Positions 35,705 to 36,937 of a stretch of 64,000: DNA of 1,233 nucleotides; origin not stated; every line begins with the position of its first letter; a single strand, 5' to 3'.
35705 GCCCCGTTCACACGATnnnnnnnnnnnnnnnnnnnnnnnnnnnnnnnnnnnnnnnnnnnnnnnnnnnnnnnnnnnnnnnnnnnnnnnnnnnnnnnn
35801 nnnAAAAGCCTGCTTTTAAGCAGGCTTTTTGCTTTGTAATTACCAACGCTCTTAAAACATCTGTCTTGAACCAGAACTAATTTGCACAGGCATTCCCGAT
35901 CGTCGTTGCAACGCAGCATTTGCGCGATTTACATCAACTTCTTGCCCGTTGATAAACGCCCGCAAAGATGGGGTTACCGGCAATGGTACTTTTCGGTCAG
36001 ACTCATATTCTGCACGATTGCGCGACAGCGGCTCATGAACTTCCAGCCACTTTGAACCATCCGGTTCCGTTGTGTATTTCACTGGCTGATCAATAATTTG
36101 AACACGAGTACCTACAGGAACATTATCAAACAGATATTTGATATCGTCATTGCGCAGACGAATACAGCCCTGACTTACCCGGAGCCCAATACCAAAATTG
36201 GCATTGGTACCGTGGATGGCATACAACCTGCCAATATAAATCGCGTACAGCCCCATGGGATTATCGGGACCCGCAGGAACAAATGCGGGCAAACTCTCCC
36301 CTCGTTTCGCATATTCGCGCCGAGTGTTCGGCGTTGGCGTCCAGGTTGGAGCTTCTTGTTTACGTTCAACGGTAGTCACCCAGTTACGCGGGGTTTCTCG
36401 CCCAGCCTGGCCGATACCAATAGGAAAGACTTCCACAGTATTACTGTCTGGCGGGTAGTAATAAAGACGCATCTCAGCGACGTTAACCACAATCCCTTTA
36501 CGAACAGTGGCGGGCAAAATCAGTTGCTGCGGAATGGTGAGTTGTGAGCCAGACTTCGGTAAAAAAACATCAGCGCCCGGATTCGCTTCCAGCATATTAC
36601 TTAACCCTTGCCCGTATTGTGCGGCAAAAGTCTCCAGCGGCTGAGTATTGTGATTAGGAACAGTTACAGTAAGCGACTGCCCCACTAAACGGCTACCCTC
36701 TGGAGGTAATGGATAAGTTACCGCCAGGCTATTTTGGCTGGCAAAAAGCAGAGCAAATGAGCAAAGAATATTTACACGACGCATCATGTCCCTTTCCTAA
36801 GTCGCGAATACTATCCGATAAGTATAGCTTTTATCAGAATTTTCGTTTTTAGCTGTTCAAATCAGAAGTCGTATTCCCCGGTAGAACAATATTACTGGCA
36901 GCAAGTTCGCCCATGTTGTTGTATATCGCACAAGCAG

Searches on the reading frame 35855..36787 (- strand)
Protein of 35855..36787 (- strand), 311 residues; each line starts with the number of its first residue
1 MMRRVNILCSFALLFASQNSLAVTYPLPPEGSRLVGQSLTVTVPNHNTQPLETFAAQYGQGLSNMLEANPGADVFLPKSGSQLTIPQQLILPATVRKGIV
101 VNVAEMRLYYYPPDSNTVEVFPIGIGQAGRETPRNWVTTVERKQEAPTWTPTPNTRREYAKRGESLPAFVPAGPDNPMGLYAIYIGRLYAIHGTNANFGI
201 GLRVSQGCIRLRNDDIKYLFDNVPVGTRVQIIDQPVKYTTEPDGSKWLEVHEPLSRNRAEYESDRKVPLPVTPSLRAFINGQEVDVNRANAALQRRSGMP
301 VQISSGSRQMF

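Call 51: find_encoding_contigs(protein=window:35855-36787:-, flank=8000, max_places=10)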
Protein window:35855-36787:- (311 aa): 23 contigs read that carry it; 5 places shown.
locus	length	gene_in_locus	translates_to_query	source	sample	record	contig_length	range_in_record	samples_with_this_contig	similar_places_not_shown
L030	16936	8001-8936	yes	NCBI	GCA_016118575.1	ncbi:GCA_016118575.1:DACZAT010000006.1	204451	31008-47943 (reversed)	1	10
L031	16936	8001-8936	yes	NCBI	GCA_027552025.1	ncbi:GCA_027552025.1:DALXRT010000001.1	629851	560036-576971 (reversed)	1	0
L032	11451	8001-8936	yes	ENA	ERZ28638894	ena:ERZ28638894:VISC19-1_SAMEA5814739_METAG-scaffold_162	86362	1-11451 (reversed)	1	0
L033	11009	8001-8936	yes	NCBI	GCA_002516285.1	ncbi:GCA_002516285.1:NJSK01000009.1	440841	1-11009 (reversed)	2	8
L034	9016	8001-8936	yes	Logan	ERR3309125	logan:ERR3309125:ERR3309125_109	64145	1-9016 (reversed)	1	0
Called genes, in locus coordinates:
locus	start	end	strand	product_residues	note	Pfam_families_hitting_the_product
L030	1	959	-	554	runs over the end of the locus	PF02286:Dehydratase_LU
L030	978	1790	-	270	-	PF00936:BMC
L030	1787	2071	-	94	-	PF00936:BMC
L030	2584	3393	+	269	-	PF00230:MIP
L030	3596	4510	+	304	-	PF10114:PocR, PF00165:HTH_AraC, PF12833:HTH_18, PF00165:HTH_AraC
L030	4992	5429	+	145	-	-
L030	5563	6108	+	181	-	PF02283:CobU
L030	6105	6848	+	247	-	PF02654:CobS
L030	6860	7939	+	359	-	PF02277:DBI_PRT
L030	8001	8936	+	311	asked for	PF03734:YkuD, PF17969:Ldt_C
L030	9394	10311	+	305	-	PF00126:HTH_1, PF03466:LysR_substrate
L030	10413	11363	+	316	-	PF00126:HTH_1, PF03466:LysR_substrate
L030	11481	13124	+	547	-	PF01554:MatE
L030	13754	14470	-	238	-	PF20772:TACO1_YebC_N, PF01709:Transcrip_reg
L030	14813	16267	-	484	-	PF10423:AMNp_N, PF01048:PNP_UDP_1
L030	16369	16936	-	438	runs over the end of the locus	PF00083:Sugar_tr, PF07690:MFS_1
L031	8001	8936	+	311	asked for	PF03734:YkuD, PF17969:Ldt_C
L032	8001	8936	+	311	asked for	PF03734:YkuD, PF17969:Ldt_C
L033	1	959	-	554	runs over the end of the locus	PF02286:Dehydratase_LU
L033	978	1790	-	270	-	PF00936:BMC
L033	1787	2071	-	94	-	PF00936:BMC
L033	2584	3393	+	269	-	PF00230:MIP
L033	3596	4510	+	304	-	PF10114:PocR, PF00165:HTH_AraC, PF12833:HTH_18, PF00165:HTH_AraC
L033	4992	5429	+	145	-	-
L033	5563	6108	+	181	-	PF02283:CobU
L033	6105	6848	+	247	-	PF02654:CobS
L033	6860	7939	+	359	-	PF02277:DBI_PRT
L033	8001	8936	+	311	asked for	PF03734:YkuD, PF17969:Ldt_C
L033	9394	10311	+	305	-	PF00126:HTH_1, PF03466:LysR_substrate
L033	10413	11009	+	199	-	PF00126:HTH_1, PF03466:LysR_substrate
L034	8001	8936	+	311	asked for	PF03734:YkuD, PF17969:Ldt_C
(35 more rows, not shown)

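Call 53: find_encoding_contigs(protein=L033:10413-11009:+, flank=3000, max_places=10)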
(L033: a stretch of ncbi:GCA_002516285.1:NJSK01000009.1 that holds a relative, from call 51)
Protein L033:10413-11009:+ (199 aa): 1 contig read that carries it; 1 place shown.
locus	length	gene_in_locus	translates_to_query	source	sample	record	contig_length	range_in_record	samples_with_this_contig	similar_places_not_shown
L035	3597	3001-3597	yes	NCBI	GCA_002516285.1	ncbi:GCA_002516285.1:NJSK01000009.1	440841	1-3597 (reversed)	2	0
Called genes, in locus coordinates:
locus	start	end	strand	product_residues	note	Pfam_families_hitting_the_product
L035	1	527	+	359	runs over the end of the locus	PF02277:DBI_PRT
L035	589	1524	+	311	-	PF03734:YkuD, PF17969:Ldt_C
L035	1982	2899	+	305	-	PF00126:HTH_1, PF03466:LysR_substrate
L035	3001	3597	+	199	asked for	PF00126:HTH_1, PF03466:LysR_substrate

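Call 56: find_encoding_contigs(protein=L030:11481-13121:+, flank=3000, max_places=10)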
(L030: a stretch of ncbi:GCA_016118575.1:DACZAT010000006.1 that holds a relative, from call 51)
Protein L030:11481-13121:+ (547 aa): 1 contig read that carries it; 1 place shown.
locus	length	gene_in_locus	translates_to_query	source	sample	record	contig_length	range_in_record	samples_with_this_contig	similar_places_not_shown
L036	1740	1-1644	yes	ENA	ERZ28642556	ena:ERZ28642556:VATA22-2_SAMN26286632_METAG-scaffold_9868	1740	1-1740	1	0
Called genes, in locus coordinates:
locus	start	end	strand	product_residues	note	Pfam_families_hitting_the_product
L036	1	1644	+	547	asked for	?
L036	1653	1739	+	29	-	?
